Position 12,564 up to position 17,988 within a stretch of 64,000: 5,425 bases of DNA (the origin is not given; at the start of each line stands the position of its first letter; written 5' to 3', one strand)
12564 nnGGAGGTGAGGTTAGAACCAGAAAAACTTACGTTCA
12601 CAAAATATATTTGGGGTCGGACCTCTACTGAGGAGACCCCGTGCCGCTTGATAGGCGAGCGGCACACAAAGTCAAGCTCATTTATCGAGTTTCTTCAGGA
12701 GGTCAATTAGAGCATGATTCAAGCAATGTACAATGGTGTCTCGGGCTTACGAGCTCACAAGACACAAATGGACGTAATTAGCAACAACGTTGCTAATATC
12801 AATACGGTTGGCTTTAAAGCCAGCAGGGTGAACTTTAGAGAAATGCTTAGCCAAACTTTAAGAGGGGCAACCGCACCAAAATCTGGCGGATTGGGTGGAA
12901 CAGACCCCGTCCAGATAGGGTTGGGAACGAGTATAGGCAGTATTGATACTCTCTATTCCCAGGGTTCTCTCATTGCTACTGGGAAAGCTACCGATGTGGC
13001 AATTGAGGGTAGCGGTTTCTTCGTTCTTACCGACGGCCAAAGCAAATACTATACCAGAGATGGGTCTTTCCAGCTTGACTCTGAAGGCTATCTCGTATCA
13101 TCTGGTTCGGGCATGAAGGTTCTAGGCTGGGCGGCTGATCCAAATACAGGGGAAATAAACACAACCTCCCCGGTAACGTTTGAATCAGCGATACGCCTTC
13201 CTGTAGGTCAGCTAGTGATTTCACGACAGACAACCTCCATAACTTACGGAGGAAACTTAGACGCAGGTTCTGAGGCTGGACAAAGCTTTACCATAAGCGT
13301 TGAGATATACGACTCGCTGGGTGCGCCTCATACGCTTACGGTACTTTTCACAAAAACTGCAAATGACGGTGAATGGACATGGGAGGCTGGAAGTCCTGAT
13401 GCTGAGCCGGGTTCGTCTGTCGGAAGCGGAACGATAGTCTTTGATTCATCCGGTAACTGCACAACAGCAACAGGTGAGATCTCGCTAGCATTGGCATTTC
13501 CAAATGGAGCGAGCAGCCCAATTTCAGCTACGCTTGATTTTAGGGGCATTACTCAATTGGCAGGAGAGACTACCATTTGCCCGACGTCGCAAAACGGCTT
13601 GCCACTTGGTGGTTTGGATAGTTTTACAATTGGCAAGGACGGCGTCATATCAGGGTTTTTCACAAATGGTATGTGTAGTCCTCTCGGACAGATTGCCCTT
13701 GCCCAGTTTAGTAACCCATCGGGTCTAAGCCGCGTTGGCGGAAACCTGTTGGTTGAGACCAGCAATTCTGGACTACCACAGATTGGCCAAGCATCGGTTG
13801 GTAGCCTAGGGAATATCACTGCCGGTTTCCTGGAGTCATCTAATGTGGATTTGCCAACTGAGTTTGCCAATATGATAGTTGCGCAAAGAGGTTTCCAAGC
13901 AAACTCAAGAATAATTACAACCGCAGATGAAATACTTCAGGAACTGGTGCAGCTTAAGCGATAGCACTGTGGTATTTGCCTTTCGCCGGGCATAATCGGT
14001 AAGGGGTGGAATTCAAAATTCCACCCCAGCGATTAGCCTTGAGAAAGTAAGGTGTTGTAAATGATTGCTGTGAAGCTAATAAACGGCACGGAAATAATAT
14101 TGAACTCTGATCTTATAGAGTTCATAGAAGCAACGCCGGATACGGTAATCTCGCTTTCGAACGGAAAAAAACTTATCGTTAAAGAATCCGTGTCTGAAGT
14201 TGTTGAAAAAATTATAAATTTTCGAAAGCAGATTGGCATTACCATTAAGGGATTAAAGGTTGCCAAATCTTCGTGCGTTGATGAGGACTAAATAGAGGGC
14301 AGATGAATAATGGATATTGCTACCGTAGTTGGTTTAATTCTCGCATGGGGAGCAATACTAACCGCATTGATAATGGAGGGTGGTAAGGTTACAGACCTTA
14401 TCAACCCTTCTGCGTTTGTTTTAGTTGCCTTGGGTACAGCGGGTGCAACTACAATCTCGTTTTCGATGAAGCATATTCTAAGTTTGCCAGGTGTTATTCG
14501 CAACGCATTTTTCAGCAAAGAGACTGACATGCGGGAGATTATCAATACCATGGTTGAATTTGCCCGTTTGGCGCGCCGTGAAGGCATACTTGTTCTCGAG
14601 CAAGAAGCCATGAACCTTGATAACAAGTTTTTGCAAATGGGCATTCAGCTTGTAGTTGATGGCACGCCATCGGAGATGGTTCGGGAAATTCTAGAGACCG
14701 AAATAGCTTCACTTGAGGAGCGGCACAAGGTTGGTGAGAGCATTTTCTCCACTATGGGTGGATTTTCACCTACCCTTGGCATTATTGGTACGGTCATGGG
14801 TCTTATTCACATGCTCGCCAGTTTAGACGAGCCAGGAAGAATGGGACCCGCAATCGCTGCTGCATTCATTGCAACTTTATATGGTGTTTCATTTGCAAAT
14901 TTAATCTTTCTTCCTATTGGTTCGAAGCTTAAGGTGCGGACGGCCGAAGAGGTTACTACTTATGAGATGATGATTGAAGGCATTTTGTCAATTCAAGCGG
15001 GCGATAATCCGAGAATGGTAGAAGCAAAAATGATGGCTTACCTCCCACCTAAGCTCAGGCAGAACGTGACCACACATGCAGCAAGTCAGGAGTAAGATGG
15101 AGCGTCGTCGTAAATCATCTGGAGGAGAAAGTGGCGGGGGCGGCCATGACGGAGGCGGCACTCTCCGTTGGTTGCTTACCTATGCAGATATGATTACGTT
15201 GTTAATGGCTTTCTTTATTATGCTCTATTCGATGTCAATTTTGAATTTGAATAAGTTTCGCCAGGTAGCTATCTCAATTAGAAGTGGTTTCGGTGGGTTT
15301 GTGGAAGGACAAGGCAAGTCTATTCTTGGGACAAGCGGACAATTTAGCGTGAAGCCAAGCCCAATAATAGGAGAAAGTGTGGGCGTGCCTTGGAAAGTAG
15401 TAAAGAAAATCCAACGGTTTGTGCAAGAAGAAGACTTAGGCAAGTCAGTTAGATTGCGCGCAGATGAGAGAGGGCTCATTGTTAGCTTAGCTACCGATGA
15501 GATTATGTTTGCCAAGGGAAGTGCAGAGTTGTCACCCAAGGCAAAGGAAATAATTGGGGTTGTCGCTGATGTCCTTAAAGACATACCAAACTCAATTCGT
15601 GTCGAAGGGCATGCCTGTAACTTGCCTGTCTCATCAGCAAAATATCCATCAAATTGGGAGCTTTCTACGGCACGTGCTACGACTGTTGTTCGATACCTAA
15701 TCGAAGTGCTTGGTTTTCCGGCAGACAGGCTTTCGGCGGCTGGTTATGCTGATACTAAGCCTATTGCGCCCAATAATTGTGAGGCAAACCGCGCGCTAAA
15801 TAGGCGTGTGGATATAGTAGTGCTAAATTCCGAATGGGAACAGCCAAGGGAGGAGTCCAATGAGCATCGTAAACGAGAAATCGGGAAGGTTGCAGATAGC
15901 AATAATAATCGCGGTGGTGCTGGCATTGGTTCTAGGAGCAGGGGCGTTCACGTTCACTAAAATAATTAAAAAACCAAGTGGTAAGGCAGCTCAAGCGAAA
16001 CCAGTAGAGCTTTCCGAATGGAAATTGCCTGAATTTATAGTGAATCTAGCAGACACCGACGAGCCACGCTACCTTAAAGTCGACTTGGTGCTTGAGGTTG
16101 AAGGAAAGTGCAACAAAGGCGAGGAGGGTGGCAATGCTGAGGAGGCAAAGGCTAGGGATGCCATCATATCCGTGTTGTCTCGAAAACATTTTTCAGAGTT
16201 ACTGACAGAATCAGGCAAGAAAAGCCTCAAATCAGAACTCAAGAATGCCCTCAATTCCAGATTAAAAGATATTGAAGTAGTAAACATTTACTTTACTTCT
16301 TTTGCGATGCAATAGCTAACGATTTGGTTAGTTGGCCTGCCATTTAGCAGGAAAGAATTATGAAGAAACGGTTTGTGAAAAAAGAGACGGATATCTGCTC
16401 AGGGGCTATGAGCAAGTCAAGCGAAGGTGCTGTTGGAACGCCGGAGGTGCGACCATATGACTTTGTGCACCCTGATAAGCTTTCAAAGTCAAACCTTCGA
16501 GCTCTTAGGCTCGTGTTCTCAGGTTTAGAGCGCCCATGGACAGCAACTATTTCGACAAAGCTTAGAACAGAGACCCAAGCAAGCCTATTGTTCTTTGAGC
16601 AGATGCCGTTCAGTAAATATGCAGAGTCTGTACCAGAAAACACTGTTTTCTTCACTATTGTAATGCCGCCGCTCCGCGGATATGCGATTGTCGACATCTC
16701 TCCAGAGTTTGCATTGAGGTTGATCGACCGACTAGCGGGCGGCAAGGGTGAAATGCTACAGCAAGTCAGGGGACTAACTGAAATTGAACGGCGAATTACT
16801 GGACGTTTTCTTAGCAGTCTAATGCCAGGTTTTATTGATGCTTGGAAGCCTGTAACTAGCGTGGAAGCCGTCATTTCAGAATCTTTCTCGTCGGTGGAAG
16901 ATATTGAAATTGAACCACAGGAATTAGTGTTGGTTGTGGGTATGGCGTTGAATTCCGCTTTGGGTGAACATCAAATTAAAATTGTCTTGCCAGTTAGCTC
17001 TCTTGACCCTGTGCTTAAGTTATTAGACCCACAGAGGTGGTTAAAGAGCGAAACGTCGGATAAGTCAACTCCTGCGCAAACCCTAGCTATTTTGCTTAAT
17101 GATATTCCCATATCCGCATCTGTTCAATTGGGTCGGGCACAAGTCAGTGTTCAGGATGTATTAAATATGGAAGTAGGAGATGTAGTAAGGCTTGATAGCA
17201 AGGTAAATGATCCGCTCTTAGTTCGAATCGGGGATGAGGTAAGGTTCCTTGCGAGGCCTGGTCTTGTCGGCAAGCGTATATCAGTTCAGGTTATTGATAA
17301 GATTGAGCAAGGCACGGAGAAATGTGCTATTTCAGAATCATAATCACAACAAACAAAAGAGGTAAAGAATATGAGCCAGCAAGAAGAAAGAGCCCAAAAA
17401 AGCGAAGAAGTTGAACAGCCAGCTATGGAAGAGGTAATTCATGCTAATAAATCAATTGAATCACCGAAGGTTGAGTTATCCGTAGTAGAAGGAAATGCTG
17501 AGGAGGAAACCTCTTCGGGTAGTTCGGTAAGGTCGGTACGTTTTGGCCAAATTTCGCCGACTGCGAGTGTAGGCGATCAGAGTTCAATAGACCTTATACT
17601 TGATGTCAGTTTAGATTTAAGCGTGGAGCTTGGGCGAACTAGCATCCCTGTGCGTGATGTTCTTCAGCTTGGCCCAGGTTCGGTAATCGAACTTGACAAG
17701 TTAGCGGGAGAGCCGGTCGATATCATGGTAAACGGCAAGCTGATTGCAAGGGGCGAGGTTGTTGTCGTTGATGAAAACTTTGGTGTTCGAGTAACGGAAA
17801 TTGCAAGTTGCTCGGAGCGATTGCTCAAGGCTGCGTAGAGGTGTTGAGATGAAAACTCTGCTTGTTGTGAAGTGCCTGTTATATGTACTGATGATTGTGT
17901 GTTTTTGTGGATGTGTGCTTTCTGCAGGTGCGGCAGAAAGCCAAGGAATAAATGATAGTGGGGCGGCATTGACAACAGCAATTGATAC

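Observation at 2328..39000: Three near-identical sigma-54 promoters wire the flagellar genes and a sugar-modification island together, with rpoN encoded next to them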

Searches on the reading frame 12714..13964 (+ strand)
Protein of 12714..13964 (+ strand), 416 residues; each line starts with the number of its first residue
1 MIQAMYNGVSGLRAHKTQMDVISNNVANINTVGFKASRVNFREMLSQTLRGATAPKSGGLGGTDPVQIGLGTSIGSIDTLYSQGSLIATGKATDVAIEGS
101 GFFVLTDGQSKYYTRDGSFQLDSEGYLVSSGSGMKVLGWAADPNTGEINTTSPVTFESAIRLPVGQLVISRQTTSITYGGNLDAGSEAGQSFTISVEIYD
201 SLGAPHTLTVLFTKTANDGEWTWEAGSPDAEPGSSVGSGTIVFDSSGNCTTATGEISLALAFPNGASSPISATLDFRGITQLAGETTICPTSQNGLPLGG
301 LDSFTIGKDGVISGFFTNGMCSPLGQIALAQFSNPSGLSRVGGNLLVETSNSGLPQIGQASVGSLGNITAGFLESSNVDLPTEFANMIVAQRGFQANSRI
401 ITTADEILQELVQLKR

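Call 8: search_protein_families(library=pfam, proteins=[window:12714-13964:+])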
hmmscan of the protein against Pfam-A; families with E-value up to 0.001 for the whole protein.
window:12714-13964:+ (416 aa): 4 families
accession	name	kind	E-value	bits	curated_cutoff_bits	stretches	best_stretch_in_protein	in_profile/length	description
PF06429.18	Flg_bbr_C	-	4.7e-18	64.9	23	1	370-414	2-46/46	Flagellar basal body rod FlgEFG protein C-terminal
PF07559.19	FlgE_D2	-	7.1e-16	59.4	22.7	1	189-295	19-141/142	Flagellar basal body protein FlaE D2 domain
PF22692.1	LlgE_F_G_D1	-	7.4e-13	48.9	27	1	96-174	1-52/64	Flagellar hook protein FlgE/F/G D1 domain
PF00460.25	Flg_bb_rod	-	7.5e-12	45.4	20.7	1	5-35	1-31/31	Flagella basal body rod protein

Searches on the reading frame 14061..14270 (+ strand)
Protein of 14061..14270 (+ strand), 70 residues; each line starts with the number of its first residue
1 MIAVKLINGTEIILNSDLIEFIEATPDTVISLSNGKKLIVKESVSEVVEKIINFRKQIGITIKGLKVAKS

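Call 33: search_protein_families(library=pfam, proteins=[window:14061-14270:+], max_evalue=1)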
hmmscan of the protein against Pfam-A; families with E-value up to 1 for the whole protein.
window:14061-14270:+ (70 aa): 2 families
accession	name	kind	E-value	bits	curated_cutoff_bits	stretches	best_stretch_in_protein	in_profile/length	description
PF06289.16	FlbD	-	1.3e-26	92.4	24.7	1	1-58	1-58/59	Flagellar and Swarming motility proteins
PF23839.1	DUF7209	-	0.05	13.7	27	0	30-64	9-43/77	Family of unknown function (DUF7209)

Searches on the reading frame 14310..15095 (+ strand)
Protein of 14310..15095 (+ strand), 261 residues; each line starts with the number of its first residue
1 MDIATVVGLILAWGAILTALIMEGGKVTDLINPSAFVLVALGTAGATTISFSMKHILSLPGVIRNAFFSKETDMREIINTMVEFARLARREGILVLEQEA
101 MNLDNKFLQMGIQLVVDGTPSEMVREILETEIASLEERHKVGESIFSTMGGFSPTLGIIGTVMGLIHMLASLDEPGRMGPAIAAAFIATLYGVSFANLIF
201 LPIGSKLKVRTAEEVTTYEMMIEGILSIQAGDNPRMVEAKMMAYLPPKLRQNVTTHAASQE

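Call 8: search_protein_families(library=pfam, proteins=[window:14310-15095:+])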
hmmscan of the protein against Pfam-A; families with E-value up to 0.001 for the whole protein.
window:14310-15095:+ (261 aa): 2 families
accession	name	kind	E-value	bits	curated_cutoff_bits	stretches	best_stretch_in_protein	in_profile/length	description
PF01618.21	MotA_ExbB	-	1.5e-32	112.4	22.9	1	101-220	3-127/127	MotA/TolQ/ExbB proton channel family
PF20560.3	MotA_N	-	7.7e-08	32.9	27.3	1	6-92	1-91/91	Motility protein A N-terminal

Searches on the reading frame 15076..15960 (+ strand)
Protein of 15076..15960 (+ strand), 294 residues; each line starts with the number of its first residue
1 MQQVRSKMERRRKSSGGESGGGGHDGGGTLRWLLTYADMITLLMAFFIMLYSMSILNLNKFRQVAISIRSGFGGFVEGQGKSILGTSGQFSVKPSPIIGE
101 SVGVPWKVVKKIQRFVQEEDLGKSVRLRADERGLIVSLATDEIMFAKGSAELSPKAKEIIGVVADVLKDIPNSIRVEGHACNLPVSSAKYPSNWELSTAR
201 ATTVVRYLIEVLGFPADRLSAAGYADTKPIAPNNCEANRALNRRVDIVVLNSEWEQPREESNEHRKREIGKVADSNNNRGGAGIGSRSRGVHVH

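Call 8: search_protein_families(library=pfam, proteins=[window:15076-15960:+])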
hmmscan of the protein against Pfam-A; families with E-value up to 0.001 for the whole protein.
window:15076-15960:+ (294 aa): 2 families
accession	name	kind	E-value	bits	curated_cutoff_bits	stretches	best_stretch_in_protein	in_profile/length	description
PF00691.25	OmpA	-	2.7e-21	76.2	27.2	1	144-243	1-98/98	OmpA family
PF13677.11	MotB_plug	-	8.3e-19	67.4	24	1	23-72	9-58/58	Membrane MotB of proton-channel complex MotA/MotB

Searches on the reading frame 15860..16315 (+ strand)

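Call 8: search_protein_families(library=pfam, proteins=[window:15860-16315:+])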
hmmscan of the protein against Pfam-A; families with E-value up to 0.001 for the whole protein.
window:15860-16315:+ (151 aa): 1 family
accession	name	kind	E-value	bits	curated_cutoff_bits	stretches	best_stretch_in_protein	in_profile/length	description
PF03748.19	FliL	-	6.4e-23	81.7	24.6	1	55-151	3-103/103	Flagellar basal body-associated protein FliL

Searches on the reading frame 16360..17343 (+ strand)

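Call 12: search_protein_families(library=pfam, proteins=[window:16360-17343:+])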
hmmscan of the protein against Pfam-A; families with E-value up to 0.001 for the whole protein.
window:16360-17343:+ (327 aa): 2 families
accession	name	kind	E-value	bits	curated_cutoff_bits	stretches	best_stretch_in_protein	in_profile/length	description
PF02154.20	FliM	-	1.1e-32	114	27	1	33-222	1-192/192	Flagellar motor switch protein FliM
PF01052.25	FliMN_C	-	1.9e-19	69.8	23.8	1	246-315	3-72/73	Type III flagellar switch regulator (C-ring) FliN C-term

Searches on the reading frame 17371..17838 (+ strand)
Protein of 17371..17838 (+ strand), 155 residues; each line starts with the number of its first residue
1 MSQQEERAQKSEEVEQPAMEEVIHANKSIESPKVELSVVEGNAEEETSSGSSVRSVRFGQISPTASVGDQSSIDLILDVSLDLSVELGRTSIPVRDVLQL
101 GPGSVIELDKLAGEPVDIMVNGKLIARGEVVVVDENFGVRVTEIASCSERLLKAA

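Call 12: search_protein_families(library=pfam, proteins=[window:17371-17838:+])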
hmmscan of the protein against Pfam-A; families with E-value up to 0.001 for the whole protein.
window:17371-17838:+ (155 aa): 1 family
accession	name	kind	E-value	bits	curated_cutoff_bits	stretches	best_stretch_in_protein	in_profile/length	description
PF01052.25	FliMN_C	-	7.6e-29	99.9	23.8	1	75-145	2-72/73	Type III flagellar switch regulator (C-ring) FliN C-term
